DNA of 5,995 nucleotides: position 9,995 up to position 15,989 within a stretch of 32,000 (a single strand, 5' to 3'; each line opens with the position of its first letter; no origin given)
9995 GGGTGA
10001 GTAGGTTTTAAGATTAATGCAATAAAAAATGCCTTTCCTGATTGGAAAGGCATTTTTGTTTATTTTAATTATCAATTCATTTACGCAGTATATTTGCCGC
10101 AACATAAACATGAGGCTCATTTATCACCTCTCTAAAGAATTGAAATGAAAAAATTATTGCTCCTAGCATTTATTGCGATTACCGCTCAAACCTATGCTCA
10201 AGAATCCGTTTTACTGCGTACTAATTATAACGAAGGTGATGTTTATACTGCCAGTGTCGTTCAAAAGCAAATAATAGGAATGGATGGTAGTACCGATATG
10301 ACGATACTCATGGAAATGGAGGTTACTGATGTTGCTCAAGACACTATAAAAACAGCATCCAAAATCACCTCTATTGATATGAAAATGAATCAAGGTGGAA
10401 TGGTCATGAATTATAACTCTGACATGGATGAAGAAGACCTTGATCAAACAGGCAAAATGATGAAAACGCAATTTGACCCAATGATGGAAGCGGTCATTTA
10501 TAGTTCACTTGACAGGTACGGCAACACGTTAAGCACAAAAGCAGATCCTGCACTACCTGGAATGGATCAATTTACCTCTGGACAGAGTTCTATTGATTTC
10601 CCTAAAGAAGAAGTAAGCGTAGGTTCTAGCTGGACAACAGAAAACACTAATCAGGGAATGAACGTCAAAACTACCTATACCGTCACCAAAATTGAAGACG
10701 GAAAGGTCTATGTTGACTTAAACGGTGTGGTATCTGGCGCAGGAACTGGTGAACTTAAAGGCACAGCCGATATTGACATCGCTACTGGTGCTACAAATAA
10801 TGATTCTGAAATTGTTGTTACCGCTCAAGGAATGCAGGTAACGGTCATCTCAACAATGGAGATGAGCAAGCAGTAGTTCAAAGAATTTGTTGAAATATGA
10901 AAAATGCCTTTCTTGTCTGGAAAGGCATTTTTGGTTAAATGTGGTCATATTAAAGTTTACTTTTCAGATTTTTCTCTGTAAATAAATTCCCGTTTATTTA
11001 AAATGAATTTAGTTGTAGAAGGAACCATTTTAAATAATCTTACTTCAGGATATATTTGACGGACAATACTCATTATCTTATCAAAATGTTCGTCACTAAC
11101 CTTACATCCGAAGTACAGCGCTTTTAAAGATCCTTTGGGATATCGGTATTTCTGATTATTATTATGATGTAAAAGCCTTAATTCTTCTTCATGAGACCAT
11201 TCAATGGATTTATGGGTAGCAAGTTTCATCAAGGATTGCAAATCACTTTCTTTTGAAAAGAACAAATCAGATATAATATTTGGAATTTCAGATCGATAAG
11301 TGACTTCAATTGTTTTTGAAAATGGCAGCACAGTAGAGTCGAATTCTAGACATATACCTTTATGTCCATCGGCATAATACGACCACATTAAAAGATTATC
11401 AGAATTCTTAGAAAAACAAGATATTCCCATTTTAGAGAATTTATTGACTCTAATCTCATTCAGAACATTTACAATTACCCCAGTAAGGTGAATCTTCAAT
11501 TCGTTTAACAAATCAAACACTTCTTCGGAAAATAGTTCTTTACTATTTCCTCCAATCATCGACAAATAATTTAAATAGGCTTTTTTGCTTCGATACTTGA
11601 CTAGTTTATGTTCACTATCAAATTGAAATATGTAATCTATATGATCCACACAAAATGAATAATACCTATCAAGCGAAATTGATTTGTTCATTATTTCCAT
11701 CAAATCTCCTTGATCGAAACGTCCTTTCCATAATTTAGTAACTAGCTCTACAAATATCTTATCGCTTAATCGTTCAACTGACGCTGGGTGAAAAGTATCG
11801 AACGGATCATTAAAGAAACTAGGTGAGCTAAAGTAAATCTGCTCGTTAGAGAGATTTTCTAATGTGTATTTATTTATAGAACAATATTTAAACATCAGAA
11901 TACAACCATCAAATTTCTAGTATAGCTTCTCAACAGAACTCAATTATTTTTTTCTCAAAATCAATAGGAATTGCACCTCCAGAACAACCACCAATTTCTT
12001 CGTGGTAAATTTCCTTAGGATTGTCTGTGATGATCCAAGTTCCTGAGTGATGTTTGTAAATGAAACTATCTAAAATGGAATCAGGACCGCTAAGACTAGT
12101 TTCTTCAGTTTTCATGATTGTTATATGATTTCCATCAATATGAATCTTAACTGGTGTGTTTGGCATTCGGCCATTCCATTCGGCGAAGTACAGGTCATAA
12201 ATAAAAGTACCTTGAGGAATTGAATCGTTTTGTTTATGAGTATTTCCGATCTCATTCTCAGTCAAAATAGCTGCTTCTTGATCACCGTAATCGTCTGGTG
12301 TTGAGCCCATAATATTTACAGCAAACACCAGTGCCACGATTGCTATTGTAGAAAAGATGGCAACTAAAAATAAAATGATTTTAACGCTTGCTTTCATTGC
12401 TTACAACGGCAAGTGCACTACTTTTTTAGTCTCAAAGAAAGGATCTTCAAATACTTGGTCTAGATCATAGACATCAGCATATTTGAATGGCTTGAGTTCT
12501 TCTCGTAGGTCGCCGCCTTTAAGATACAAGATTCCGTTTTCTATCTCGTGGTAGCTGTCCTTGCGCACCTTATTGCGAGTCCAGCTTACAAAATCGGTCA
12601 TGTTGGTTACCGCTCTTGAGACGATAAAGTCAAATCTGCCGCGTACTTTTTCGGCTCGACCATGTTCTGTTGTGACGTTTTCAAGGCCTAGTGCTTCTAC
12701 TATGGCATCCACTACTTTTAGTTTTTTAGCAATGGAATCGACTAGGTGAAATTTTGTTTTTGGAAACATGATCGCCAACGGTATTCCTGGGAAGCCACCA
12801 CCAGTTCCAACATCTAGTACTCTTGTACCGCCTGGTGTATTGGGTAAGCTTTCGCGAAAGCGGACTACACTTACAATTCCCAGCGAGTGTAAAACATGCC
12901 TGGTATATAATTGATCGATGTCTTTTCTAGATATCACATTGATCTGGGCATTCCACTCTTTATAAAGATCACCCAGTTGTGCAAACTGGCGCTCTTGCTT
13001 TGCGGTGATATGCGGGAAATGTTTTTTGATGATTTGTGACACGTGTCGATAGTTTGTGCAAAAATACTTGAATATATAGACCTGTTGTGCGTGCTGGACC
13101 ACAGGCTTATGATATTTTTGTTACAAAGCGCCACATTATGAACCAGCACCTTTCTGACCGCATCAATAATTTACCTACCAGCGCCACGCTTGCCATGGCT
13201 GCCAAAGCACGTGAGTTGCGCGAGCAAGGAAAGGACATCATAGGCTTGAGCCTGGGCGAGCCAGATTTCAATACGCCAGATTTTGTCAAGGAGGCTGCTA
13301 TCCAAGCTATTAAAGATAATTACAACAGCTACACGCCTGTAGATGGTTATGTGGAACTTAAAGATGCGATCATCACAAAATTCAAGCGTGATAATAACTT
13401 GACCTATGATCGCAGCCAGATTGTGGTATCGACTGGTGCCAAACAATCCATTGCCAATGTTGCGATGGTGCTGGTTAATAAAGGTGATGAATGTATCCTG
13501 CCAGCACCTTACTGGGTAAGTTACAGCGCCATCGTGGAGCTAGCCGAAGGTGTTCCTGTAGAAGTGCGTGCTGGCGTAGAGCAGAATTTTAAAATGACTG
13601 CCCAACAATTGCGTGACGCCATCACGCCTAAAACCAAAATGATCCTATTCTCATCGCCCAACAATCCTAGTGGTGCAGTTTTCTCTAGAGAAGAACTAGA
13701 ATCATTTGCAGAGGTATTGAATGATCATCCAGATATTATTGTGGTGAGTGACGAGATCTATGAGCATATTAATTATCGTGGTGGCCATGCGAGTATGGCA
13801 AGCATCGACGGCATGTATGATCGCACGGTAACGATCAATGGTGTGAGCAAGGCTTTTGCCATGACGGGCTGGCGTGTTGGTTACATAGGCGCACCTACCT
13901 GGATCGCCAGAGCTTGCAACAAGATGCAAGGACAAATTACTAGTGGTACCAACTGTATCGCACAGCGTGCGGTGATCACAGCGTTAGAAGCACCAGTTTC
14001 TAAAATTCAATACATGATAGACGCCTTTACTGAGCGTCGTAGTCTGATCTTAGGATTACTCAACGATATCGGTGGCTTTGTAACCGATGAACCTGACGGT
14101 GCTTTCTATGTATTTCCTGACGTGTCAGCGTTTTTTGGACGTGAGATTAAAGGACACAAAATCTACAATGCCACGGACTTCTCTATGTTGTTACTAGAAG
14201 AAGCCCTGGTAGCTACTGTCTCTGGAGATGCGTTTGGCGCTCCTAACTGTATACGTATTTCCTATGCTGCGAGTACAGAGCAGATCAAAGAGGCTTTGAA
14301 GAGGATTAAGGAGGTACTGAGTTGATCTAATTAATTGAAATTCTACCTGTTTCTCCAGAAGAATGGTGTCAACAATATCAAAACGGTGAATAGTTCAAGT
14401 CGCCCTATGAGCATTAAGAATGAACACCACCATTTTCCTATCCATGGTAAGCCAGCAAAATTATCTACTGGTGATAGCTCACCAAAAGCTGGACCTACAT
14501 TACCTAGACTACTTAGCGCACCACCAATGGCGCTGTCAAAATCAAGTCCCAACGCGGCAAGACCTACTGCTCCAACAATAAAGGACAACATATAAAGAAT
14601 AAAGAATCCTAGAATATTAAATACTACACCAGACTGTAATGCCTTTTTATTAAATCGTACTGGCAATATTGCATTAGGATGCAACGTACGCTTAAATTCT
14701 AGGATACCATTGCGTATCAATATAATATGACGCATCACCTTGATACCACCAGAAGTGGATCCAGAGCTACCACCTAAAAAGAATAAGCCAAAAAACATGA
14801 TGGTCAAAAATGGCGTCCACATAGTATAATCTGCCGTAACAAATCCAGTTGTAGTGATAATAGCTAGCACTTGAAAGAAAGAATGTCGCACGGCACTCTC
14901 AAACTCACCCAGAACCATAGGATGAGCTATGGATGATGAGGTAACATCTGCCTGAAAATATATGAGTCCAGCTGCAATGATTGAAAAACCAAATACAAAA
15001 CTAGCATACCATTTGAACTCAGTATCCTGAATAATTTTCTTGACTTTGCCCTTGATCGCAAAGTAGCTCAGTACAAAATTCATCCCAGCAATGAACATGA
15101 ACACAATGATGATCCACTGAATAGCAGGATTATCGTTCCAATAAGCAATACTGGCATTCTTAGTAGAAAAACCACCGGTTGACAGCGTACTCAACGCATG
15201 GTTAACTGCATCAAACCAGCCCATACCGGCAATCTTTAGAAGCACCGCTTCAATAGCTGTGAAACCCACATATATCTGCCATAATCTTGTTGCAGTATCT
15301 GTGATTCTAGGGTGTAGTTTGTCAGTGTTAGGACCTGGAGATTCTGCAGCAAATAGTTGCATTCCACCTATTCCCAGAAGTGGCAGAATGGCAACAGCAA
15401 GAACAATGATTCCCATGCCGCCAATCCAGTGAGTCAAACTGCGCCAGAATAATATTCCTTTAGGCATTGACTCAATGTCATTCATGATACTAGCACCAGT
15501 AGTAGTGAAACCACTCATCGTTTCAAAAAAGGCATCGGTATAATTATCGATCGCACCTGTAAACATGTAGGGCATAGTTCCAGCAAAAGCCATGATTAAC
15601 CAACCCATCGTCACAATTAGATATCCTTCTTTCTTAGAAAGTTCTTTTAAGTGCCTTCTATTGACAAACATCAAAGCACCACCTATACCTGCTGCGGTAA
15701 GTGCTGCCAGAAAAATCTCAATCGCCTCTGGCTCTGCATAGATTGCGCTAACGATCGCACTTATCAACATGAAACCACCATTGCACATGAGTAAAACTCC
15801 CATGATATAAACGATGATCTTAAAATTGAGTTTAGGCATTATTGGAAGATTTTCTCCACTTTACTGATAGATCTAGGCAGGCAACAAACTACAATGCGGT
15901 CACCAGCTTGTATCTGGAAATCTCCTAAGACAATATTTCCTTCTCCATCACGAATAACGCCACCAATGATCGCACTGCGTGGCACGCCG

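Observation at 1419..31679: High-copy 16-bp perfect palindrome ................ (about 1 per 3.5 kb)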

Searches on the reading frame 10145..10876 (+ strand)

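Call 5: search_protein_families(library=ncbifam, proteins=[window:10145-10876:+], max_evalue=0.00001)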
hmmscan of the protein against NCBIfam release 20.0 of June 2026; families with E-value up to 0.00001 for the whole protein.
window:10145-10876:+ (243 aa): 0 families

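Call 68: search_protein_families(library=pfam, proteins=[window:10145-10876:+], max_evalue=0.001)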
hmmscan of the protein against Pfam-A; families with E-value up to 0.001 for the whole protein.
window:10145-10876:+ (243 aa): 1 family
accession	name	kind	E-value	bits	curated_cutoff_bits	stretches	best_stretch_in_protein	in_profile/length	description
PF19777.4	DUF6263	-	9.5e-08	32.3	26.7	1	147-199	107-162/196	Family of unknown function (DUF6263)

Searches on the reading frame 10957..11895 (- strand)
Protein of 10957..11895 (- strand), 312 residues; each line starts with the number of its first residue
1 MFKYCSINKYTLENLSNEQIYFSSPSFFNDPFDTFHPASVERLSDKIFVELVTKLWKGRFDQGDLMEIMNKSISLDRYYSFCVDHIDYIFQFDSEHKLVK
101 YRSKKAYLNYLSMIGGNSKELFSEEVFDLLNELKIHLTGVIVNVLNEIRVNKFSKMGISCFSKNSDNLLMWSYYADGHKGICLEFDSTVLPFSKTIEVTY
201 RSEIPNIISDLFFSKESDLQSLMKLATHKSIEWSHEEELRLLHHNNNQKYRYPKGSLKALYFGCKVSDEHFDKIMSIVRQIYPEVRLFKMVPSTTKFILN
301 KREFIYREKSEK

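Call 6: search_protein_families(library=ncbifam, proteins=[window:10957-11895:-], max_evalue=0.00001)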
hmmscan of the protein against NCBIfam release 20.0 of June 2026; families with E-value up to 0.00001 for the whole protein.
window:10957-11895:- (312 aa): 0 families

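Call 68: search_protein_families(library=pfam, proteins=[window:10957-11895:-], max_evalue=0.001)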
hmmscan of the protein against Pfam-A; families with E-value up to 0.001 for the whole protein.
window:10957-11895:- (312 aa): 1 family
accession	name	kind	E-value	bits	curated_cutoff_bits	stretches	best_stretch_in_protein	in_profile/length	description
PF11185.13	DUF2971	-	9.5e-09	36.9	22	1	170-241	1-89/89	Protein of unknown function (DUF2971)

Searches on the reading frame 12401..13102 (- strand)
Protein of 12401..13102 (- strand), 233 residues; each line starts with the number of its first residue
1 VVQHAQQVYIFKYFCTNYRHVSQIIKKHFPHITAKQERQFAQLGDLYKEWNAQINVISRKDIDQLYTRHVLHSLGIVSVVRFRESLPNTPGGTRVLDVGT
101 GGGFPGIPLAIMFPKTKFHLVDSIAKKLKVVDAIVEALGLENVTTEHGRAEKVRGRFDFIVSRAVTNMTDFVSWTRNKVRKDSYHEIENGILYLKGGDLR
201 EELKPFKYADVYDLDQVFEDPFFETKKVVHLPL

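Call 6: search_protein_families(library=ncbifam, proteins=[window:12401-13102:-], max_evalue=0.00001)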
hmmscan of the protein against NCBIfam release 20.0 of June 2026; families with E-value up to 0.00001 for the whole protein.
window:12401-13102:- (233 aa): 3 families
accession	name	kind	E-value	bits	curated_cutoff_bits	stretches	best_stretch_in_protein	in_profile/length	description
TIGR00138.1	rsmG_gidB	equivalog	2.9e-34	118.3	99.5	1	44-227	5-177/183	16S rRNA (guanine(527)-N(7))-methyltransferase RsmG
TIGR03534.1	RF_mod_PrmC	equivalog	3.1e-07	30.1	199.1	1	92-162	89-162/253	peptide chain release factor N(5)-glutamine methyltransferase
TIGR00536.1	hemK_fam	subfamily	2.5e-06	26.8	115.5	1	84-162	107-188/286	HemK family protein methyltransferase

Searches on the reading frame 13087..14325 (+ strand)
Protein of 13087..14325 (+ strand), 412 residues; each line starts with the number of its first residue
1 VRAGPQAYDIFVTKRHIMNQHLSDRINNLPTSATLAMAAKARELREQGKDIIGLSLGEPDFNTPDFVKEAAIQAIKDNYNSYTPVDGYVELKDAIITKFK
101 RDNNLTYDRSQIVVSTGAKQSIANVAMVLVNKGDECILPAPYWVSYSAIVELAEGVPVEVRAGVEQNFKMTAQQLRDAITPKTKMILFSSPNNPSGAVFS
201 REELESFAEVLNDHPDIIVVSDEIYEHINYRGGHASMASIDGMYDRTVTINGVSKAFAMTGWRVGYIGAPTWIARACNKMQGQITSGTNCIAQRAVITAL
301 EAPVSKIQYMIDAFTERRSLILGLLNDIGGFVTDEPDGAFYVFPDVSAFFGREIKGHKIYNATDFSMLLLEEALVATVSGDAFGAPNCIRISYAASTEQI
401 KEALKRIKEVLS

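Call 6: search_protein_families(library=ncbifam, proteins=[window:13087-14325:+], max_evalue=0.00001)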
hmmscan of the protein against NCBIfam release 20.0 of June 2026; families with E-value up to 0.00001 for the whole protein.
window:13087-14325:+ (412 aa): 68 families (the best 25 are shown)
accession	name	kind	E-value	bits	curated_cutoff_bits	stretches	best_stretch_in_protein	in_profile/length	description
NF004769.0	PRK06107.1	equivalog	1.1e-119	399.8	617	1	22-409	6-396/402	aspartate transaminase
NF041091.1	asp_aminotase_Arch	equivalog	9e-118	393.4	550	1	24-411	2-375/376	aspartate aminotransferase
NF005817.0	PRK07683.1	equivalog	3e-92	309.3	575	1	38-411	17-381/387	aminotransferase A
NF005816.0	PRK07682.1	equivalog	4.6e-89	298.8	620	1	41-411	21-383/390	aminotransferase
NF005588.0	PRK07309.1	equivalog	4.5e-81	272.7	576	1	49-411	30-386/391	pyridoxal phosphate-dependent aminotransferase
NF004975.0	PRK06348.1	equivalog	6.1e-81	272.4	549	1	36-410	16-382/384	pyridoxal phosphate-dependent aminotransferase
NF041364.1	GntC_guanitoxin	equivalog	1.3e-80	270.9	415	1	53-409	2-355/356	guanitoxin biosynthesis PLP-dependent (S)-gamma-hydroxy-L-arginine cyclodehydratase GntC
NF005601.0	PRK07337.1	equivalog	4.1e-73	246.7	496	1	20-411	6-392/394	pyridoxal phosphate-dependent aminotransferase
NF006229.0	PRK08361.1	equivalog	1.5e-72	244.7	624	1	36-412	17-389/391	aspartate aminotransferase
NF006230.0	PRK08363.1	equivalog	2.2e-70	237.4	534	1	34-411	15-392/398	alanine aminotransferase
NF005855.0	PRK07777.1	equivalog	3.3e-70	237.4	553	1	25-410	9-387/391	pyridoxal phosphate-dependent aminotransferase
NF006514.0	PRK08960.1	equivalog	1.7e-69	234.5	554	1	18-411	1-385/388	pyridoxal phosphate-dependent aminotransferase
NF004770.0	PRK06108.1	subfamily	6.8e-69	232.6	422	1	18-411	9-392/396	pyridoxal phosphate-dependent aminotransferase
NF006488.0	PRK08912.1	equivalog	3.9e-66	223.6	498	1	27-410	9-383/387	aminotransferase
NF006756.0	PRK09276.1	subfamily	1.4e-64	218.5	507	1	21-410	3-385/387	LL-diaminopimelate aminotransferase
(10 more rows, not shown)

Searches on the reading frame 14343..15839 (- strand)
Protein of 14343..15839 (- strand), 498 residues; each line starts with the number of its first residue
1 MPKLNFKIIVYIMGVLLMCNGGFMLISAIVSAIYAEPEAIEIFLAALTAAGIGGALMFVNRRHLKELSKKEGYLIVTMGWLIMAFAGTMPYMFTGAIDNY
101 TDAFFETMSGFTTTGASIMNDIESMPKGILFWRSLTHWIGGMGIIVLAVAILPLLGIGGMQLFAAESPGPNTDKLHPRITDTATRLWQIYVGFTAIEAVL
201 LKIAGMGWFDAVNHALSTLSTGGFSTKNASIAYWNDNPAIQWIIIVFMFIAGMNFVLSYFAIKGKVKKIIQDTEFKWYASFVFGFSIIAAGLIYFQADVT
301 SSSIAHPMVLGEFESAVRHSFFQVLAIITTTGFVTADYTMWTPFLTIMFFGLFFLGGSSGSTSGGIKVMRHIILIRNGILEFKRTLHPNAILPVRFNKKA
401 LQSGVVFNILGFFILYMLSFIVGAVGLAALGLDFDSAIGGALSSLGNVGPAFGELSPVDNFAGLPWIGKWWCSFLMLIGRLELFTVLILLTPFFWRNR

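Call 6: search_protein_families(library=ncbifam, proteins=[window:14343-15839:-], max_evalue=0.00001)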
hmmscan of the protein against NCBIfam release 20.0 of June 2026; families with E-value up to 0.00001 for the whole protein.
window:14343-15839:- (498 aa): 2 families
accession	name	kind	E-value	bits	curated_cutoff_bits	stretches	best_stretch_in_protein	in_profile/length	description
NF008020.0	PRK10750.1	equivalog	3.6e-115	385.8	866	1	5-497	2-483/483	Trk system potassium transporter TrkH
TIGR00933.1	2a38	subfamily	1.4e-92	310.8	331.15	1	88-480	3-391/391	TrkH family potassium uptake protein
